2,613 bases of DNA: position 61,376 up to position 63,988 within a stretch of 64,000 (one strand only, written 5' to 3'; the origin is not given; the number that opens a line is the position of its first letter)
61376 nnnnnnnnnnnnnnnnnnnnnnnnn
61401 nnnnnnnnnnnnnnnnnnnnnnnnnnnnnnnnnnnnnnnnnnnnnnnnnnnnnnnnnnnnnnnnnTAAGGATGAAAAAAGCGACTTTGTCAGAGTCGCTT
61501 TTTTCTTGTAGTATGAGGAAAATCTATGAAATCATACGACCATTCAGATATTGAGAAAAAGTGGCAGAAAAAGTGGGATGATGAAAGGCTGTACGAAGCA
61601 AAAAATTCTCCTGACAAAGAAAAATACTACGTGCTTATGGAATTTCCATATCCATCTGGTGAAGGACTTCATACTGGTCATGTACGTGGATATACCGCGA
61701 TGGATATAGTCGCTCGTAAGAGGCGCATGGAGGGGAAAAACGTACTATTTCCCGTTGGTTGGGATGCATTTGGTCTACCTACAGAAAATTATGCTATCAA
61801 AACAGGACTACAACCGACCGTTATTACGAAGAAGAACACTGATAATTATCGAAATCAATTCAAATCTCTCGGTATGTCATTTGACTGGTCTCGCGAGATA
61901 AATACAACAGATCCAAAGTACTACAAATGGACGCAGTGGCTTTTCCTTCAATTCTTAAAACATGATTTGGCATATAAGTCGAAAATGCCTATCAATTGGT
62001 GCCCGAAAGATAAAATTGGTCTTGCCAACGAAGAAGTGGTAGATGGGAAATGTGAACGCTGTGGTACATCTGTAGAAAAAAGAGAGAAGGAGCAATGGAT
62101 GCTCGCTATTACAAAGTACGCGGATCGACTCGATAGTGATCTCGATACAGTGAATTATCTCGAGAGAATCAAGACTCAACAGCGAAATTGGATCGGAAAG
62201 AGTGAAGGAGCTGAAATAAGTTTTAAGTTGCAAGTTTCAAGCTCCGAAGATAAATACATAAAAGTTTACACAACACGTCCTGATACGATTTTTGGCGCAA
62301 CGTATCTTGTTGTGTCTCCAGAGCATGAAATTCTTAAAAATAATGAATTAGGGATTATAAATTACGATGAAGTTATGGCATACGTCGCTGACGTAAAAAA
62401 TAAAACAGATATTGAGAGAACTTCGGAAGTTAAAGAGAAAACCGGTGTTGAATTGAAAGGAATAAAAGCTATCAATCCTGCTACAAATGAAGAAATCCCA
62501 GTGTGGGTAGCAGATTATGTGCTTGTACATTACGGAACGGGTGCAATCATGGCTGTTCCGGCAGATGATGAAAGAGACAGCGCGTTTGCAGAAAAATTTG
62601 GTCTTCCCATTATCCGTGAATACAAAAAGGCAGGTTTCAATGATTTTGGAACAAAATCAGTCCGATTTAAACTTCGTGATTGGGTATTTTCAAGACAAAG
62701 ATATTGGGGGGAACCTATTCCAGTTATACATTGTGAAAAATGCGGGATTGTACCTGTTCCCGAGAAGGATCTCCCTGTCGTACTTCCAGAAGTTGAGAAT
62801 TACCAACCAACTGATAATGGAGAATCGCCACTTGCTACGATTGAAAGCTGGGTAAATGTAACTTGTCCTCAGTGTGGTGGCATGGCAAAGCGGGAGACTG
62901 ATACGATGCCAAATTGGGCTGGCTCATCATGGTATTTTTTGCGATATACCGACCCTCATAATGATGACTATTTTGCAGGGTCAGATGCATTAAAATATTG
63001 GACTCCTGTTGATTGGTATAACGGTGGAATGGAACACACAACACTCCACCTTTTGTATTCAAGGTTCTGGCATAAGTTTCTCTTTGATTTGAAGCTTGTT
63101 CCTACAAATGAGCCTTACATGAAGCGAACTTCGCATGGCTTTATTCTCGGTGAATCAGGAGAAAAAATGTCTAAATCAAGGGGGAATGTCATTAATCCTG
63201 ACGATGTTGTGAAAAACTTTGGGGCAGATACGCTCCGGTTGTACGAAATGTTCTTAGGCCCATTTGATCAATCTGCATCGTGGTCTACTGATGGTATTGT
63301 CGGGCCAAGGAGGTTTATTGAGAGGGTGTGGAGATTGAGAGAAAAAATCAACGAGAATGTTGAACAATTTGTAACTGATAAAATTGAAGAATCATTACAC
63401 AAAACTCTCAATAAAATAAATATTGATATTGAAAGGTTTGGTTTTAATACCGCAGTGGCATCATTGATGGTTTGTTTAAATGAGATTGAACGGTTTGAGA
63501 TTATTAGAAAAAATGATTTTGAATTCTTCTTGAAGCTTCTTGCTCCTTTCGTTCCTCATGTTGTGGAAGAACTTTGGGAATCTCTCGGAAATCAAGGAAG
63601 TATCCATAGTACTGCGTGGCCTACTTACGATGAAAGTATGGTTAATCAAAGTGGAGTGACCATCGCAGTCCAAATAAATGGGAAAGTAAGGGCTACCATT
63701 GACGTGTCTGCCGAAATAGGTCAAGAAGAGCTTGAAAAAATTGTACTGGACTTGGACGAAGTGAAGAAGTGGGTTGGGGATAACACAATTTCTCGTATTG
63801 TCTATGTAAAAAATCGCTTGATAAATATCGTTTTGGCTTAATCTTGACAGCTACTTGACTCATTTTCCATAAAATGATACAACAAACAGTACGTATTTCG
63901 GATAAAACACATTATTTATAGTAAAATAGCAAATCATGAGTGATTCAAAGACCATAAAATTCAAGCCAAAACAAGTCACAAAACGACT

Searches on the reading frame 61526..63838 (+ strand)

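Call 10: search_protein_families(library=pfam, max_evalue=0.001, proteins=[window:61526-63838:+])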
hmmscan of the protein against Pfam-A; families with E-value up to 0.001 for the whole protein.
window:61526-63838:+ (771 aa): 5 families
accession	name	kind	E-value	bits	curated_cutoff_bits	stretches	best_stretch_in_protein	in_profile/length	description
PF13603.12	tRNA-synt_1_2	-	4.8e-52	176.6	25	1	220-363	1-137/185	Leucyl-tRNA synthetase, editing domain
PF00133.28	tRNA-synt_1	-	3.6e-50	171.4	22.7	2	12-224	1-226/414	tRNA synthetases class I (I, L, M and V)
PF09334.17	tRNA-synt_1g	-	4.4e-32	111.8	20.1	2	35-185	2-148/391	tRNA synthetases class I (M)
PF08264.19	Anticodon_1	-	8.9e-20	71.5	25.1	1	620-730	4-141/148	Anticodon-binding domain of tRNA ligase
PF01406.26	tRNA-synt_1e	-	0.0001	22.2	27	0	536-573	242-279/301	tRNA synthetases class I (C) catalytic domain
